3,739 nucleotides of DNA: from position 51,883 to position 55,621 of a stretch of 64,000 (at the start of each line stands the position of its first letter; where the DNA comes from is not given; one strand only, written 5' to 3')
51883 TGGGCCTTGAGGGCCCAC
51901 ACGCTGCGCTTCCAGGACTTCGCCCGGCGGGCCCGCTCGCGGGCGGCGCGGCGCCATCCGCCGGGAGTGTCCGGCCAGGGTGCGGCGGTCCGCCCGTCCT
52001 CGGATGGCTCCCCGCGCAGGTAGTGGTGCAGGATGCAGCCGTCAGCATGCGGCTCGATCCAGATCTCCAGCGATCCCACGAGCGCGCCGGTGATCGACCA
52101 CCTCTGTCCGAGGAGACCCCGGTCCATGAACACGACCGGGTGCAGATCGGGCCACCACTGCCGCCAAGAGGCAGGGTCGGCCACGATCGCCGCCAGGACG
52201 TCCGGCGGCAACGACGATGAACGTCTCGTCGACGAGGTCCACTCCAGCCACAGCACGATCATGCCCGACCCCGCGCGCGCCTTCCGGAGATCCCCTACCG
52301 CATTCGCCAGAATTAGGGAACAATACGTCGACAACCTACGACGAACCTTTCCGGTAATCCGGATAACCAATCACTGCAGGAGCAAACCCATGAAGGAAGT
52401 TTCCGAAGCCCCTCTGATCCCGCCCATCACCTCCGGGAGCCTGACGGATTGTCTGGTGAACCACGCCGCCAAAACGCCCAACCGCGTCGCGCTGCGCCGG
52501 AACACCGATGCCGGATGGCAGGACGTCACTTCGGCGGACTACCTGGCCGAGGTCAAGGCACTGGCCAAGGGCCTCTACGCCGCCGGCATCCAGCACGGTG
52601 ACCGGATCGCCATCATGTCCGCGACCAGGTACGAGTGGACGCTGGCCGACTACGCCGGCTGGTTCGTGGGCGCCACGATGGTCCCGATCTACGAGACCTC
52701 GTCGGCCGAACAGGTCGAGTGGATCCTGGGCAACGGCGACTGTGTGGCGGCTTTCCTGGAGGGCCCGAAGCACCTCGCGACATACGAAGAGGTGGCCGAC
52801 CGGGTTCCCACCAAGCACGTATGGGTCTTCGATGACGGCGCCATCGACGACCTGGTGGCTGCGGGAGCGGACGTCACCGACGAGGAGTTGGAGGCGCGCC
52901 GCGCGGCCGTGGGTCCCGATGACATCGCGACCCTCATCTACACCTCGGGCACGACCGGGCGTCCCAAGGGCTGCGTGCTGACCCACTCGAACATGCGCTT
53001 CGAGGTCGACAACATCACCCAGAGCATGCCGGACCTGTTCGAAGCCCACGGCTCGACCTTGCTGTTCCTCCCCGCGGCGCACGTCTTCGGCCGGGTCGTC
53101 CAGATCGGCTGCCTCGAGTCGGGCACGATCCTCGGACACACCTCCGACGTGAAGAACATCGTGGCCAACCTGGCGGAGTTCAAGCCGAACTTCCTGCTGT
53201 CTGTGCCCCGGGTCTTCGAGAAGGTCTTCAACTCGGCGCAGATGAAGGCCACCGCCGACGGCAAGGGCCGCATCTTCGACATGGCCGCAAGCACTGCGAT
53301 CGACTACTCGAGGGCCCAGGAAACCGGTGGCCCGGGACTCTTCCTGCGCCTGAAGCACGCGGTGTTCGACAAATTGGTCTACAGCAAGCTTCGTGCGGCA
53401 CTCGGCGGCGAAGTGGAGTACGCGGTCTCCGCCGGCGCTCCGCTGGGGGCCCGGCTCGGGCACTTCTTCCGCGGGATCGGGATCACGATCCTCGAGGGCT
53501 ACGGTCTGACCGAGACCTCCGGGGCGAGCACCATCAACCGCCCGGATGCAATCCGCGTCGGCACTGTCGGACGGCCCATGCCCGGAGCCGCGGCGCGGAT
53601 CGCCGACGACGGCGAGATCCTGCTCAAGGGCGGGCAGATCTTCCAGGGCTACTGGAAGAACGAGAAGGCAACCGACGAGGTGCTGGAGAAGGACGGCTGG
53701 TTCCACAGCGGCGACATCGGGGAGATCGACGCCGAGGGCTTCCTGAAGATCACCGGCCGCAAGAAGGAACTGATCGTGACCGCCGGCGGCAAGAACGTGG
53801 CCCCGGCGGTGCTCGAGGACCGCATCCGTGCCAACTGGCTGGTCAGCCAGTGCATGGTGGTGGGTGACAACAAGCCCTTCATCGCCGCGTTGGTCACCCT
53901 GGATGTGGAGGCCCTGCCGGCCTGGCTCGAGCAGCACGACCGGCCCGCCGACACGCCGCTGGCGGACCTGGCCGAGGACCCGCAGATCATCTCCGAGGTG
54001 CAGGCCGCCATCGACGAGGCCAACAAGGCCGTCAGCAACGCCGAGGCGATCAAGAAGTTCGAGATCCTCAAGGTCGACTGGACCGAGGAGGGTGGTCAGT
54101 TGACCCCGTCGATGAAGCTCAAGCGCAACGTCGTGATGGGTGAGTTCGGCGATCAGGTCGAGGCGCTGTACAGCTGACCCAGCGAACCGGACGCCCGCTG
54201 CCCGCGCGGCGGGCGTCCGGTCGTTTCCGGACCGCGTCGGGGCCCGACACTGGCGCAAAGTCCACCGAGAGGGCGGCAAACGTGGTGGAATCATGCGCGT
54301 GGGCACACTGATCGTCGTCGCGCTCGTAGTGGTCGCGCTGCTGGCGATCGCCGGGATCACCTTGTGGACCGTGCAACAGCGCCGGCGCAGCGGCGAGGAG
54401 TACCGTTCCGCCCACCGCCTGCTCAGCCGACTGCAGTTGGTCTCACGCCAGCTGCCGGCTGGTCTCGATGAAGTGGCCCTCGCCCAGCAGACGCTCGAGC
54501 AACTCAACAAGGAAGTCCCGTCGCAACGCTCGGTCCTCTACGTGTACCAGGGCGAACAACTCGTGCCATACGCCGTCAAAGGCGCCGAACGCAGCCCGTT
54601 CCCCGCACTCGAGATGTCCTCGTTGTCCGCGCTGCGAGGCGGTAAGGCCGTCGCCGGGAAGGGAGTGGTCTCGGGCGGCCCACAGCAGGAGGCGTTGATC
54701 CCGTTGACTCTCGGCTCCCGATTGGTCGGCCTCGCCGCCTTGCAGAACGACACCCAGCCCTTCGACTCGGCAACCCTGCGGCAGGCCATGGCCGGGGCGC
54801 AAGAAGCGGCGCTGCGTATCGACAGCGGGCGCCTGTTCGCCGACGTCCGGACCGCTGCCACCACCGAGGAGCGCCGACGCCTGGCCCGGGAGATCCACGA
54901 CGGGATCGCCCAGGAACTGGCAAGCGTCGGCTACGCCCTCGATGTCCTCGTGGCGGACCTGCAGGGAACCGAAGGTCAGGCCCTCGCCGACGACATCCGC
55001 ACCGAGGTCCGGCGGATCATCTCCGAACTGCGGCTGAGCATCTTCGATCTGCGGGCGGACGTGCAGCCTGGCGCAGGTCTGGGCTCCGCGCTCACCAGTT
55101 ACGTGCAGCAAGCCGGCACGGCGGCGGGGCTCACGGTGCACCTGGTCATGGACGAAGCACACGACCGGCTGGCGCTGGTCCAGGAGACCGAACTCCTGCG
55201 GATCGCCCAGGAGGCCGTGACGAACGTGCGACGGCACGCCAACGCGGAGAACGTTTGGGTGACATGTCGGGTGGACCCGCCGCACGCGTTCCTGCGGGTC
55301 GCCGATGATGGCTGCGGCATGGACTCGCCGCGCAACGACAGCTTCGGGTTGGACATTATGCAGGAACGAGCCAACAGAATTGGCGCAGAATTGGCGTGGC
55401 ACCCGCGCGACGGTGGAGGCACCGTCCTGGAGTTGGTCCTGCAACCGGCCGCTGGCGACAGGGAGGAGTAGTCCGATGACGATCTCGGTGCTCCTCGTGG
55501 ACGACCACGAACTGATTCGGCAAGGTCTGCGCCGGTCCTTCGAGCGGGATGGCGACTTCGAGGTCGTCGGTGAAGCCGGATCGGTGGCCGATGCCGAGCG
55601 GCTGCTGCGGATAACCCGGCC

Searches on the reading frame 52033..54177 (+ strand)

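Call 87: search_protein_families(library=pfam, proteins=[window:52033-54177:+], max_evalue=0.00001)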
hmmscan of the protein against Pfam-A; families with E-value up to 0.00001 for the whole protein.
window:52033-54177:+ (714 aa): 2 families
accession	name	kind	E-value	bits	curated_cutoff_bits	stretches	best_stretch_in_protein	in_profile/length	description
PF00501.34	AMP-binding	-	2.6e-72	244.2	29.9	1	143-541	3-384/384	AMP-binding enzyme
PF23562.2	AMP-binding_C_3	-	5.7e-14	53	20.8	1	580-714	3-121/124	AMP-binding enzyme C-terminal domain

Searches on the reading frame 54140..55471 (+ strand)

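Call 87: search_protein_families(library=pfam, proteins=[window:54140-55471:+], max_evalue=0.00001)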
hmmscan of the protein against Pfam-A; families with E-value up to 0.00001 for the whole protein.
window:54140-55471:+ (443 aa): 2 families
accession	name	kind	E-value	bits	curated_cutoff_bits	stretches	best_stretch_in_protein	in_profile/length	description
PF07730.19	HisKA_3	-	9.4e-11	42.5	24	1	244-307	1-66/68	Histidine kinase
PF02518.31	HATPase_c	-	2.9e-09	37.8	26.4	1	349-435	3-108/111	Histidine kinase-, DNA gyrase B-, and HSP90-like ATPase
